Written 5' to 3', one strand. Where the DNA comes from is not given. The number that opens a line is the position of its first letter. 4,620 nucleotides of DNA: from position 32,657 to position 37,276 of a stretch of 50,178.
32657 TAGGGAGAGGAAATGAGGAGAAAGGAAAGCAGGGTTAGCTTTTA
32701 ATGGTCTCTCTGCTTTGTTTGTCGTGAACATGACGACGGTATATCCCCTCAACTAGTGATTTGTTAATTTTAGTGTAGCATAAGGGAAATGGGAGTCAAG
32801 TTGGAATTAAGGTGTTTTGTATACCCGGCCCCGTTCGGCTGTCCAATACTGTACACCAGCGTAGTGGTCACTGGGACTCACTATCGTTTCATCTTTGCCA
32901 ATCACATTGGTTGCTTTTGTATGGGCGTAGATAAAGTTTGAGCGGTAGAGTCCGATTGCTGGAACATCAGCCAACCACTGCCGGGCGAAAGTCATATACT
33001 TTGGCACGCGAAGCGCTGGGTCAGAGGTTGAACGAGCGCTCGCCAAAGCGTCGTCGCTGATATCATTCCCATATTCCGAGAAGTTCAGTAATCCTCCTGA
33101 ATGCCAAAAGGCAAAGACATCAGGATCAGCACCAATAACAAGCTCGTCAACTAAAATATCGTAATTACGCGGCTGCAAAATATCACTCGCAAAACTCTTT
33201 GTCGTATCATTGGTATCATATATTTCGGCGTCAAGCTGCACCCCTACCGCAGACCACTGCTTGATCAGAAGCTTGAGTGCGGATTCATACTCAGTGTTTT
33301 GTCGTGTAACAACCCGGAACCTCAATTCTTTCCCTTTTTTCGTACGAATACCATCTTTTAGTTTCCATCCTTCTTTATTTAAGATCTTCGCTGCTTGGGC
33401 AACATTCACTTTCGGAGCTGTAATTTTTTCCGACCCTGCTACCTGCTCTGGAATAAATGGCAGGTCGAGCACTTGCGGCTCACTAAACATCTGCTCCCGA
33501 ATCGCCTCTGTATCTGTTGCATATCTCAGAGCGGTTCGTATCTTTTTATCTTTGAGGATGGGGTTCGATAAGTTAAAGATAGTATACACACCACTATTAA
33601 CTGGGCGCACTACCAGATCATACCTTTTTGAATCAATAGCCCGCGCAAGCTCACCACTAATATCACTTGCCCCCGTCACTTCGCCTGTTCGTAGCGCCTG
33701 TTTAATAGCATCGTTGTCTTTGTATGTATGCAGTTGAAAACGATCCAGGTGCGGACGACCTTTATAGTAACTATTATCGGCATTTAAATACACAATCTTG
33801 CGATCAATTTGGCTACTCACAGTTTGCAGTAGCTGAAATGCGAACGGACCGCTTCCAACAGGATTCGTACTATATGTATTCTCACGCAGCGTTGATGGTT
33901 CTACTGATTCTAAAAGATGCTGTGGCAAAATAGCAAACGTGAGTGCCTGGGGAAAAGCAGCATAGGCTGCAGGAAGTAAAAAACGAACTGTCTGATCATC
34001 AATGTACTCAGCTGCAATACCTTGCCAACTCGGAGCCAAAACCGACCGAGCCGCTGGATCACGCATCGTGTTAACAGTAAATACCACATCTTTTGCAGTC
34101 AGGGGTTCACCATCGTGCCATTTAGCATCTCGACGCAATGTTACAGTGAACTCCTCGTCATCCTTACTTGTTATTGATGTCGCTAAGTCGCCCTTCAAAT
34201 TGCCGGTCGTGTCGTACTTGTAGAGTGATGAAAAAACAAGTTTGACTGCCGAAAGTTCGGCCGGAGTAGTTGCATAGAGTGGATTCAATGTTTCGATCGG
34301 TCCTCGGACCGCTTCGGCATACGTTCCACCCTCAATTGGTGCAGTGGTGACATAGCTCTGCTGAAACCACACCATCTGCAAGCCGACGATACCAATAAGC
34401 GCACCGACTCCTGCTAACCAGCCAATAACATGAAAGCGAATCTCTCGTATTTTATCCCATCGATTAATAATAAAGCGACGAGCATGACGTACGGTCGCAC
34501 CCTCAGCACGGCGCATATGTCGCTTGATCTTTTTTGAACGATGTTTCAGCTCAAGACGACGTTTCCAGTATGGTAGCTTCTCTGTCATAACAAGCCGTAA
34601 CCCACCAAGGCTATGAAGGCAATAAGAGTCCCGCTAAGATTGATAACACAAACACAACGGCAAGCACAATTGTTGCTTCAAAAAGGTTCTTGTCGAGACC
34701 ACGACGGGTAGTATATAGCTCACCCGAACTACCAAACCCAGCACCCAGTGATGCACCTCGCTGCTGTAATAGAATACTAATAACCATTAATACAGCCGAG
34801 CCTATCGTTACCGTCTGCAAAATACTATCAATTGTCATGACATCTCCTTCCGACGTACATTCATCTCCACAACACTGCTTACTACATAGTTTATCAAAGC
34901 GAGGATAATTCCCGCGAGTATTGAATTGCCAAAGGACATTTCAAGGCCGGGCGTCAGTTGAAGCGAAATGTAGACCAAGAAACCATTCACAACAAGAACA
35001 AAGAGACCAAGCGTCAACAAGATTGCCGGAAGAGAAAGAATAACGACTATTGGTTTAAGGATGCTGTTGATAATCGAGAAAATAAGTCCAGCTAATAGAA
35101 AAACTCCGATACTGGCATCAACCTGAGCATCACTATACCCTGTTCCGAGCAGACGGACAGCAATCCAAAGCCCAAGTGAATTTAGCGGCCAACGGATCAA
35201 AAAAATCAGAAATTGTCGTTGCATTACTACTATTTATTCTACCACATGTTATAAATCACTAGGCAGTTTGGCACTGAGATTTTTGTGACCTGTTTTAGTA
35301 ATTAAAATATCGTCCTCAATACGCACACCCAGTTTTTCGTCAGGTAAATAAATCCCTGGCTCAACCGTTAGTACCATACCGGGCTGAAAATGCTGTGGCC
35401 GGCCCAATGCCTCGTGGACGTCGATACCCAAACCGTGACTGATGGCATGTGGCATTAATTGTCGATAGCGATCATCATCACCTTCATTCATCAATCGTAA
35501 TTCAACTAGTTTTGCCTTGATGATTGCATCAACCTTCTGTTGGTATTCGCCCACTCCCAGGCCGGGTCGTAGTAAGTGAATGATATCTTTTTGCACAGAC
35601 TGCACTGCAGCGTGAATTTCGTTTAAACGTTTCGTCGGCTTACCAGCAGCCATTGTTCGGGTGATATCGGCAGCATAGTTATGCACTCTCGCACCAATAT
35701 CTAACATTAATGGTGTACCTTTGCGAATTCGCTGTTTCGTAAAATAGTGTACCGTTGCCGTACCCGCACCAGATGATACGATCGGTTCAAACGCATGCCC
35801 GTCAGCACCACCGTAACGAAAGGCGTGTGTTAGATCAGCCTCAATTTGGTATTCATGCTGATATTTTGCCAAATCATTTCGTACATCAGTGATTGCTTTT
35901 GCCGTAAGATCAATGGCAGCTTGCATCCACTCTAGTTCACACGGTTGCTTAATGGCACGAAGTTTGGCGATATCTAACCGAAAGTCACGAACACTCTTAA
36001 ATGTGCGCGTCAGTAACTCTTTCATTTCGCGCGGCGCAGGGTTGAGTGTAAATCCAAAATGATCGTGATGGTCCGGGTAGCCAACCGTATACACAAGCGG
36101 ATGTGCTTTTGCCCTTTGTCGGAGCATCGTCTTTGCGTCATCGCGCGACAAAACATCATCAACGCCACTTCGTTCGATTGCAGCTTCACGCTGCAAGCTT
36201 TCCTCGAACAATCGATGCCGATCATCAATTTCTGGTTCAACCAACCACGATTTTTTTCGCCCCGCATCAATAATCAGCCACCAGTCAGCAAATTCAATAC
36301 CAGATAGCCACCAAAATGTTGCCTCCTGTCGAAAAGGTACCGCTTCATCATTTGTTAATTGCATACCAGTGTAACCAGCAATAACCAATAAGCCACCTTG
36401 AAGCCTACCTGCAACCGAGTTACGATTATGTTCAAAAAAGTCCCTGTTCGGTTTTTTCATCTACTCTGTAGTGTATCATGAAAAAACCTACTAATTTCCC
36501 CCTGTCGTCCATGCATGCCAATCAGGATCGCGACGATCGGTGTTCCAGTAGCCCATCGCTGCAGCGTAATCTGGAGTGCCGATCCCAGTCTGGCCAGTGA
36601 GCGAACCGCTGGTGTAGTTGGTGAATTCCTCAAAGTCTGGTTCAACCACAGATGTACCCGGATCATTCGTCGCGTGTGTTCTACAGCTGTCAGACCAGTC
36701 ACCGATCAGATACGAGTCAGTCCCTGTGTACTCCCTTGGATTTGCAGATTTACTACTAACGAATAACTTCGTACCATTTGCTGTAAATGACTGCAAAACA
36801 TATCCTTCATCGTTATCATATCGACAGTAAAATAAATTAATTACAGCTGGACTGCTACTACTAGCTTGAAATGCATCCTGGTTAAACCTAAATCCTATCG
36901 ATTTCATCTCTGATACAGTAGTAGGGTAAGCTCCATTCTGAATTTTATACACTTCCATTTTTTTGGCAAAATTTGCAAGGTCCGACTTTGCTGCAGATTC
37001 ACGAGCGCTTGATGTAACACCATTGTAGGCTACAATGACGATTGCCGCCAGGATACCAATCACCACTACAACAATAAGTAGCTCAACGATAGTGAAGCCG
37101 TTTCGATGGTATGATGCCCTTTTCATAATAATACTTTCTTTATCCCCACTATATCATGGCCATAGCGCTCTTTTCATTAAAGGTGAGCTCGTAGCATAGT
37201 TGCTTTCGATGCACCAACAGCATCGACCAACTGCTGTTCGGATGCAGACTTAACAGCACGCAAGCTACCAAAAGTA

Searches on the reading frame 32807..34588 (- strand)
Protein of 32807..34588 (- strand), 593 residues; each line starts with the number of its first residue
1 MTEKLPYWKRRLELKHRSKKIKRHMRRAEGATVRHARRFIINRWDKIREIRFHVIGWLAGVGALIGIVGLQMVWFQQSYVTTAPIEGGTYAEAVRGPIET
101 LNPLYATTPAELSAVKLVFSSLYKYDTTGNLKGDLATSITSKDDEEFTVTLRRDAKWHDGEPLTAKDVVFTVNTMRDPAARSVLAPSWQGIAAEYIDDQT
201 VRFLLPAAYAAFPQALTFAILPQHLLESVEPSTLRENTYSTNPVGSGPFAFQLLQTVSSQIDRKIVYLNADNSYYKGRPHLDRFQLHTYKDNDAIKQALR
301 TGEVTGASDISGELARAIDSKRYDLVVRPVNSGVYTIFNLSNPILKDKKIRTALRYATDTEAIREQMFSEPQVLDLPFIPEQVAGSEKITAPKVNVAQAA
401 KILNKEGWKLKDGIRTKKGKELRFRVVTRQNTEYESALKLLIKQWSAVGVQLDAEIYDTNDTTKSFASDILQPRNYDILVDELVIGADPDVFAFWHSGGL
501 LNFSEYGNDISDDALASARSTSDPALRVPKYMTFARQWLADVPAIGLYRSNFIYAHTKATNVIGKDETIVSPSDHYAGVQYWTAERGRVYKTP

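Call 12: search_protein_families(library=pfam, proteins=[window:32807-34588:-], max_evalue=0.001)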
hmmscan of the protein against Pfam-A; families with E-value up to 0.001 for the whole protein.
window:32807-34588:- (593 aa): 1 family
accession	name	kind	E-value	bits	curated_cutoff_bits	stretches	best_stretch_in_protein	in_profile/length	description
PF00496.27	SBP_bac_5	-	2.5e-63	214.9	32.4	1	131-493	2-356/368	Bacterial extracellular solute-binding proteins, family 5 Middle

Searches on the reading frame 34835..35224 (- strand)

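Call 57: search_protein_families(library=pfam, proteins=[window:34835-35224:-], max_evalue=0.0001)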
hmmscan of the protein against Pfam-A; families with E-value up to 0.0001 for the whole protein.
window:34835-35224:- (129 aa): 1 family
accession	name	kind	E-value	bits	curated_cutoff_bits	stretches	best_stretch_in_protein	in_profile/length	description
PF04020.18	Phage_holin_4_2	-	1.5e-19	71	28.8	1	8-114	3-105/105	Mycobacterial 4 TMS phage holin, superfamily IV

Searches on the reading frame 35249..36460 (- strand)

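Call 12: search_protein_families(library=pfam, proteins=[window:35249-36460:-], max_evalue=0.001)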
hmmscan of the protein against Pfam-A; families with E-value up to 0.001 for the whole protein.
window:35249-36460:- (403 aa): 2 families
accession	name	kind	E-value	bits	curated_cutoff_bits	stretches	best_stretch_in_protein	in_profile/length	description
PF00557.29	Peptidase_M24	-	1.3e-49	169.3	23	1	177-389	1-208/208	Metallopeptidase family M24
PF05195.22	AMP_N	-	1.9e-16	60.3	24.6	1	9-121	1-118/121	Aminopeptidase P, N-terminal domain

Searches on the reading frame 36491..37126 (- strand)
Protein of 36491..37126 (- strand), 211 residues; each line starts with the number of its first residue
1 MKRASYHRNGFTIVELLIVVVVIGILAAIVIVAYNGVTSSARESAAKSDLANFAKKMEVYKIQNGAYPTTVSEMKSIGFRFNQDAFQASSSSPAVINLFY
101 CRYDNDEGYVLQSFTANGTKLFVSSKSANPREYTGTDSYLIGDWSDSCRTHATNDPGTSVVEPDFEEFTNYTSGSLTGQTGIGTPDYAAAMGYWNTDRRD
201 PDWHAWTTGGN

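Call 57: search_protein_families(library=pfam, proteins=[window:36491-37126:-], max_evalue=0.0001)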
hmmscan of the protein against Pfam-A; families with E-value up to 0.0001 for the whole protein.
window:36491-37126:- (211 aa): 1 family
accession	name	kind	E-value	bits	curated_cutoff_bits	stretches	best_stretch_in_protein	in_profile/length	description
PF07963.17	N_methyl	-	5e-07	29.5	21.2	1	8-30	4-26/27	Prokaryotic N-terminal methylation motif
